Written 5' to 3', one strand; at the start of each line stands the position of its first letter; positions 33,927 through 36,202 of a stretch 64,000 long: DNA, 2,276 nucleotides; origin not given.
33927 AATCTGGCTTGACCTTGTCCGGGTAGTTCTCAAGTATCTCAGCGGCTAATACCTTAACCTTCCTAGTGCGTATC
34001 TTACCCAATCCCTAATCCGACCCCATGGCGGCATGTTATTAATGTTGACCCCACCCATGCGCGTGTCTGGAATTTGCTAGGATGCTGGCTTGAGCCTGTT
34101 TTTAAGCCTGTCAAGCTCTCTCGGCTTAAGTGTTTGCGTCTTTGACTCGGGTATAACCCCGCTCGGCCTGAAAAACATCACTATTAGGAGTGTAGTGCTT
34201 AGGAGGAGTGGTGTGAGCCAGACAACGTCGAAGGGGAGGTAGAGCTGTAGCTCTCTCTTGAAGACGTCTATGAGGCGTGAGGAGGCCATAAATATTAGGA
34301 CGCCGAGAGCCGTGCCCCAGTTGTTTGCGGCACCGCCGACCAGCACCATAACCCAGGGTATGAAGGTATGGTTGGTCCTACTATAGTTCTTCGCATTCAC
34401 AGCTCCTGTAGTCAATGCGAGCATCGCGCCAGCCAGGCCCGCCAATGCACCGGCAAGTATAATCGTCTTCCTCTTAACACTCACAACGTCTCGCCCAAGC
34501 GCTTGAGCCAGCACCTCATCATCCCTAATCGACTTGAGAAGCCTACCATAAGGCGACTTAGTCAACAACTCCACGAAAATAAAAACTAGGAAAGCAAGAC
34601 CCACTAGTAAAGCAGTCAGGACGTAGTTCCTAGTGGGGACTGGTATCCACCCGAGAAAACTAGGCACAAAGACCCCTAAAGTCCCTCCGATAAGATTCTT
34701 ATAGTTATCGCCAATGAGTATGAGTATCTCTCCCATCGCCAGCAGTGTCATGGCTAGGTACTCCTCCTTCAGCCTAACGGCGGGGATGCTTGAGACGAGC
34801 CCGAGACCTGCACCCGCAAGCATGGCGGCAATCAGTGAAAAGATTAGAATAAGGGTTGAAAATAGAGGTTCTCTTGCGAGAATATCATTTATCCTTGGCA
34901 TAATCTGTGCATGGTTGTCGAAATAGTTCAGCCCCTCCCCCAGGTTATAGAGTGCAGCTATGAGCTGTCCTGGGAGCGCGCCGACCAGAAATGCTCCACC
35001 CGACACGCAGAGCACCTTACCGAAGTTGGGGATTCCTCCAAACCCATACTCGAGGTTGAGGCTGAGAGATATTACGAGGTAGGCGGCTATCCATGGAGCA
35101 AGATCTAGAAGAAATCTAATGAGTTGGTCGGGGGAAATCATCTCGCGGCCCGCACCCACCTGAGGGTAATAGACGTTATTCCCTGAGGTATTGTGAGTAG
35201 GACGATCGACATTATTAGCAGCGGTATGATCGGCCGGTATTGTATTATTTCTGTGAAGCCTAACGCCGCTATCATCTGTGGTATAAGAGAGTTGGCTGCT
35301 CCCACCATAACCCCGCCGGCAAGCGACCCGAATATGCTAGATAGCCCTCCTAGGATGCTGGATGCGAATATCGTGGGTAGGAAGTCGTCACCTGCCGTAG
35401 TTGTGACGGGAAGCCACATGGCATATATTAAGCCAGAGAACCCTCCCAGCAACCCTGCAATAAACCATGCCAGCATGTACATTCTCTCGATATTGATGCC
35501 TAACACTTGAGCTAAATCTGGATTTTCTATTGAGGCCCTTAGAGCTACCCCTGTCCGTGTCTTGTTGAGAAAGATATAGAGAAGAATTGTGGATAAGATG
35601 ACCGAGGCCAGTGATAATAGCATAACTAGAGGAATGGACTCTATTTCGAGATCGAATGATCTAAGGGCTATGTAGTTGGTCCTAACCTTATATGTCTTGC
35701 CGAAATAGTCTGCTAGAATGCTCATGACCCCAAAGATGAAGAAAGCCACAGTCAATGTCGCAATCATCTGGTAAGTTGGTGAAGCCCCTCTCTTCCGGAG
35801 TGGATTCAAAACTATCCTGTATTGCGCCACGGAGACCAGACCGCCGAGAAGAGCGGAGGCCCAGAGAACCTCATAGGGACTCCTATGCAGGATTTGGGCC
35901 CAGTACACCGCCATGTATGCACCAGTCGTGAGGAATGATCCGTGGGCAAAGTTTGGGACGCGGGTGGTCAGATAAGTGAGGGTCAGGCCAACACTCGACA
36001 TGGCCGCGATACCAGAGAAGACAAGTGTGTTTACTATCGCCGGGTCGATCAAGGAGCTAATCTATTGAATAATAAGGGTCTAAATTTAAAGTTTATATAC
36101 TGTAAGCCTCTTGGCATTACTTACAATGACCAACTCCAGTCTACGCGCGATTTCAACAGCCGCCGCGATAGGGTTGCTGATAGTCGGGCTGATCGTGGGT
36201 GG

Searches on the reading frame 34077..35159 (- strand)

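Call 43: search_protein_families(library=pfam, proteins=[window:34077-35159:-], max_evalue=0.001)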
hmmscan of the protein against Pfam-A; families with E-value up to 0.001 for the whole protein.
window:34077-35159:- (360 aa): 1 family
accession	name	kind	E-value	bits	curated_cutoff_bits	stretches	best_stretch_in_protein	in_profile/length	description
PF02653.21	BPD_transp_2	-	2e-38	132.5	26.8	1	17-325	2-266/269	Branched-chain amino acid transport system / permease component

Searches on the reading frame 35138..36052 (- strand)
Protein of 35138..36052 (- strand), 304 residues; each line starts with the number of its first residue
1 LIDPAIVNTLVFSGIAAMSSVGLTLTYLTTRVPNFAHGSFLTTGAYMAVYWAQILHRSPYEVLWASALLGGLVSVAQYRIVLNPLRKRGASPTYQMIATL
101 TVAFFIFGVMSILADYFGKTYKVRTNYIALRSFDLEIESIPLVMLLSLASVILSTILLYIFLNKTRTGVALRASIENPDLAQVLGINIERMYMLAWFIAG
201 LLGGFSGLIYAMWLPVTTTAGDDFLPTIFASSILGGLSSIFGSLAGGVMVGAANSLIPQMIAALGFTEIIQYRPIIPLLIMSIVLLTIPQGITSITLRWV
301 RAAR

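Call 43: search_protein_families(library=pfam, proteins=[window:35138-36052:-], max_evalue=0.001)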
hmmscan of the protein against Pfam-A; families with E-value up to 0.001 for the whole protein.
window:35138-36052:- (304 aa): 1 family
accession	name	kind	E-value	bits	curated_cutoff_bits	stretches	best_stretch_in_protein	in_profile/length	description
PF02653.21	BPD_transp_2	-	1.9e-35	122.7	26.8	1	6-284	2-268/269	Branched-chain amino acid transport system / permease component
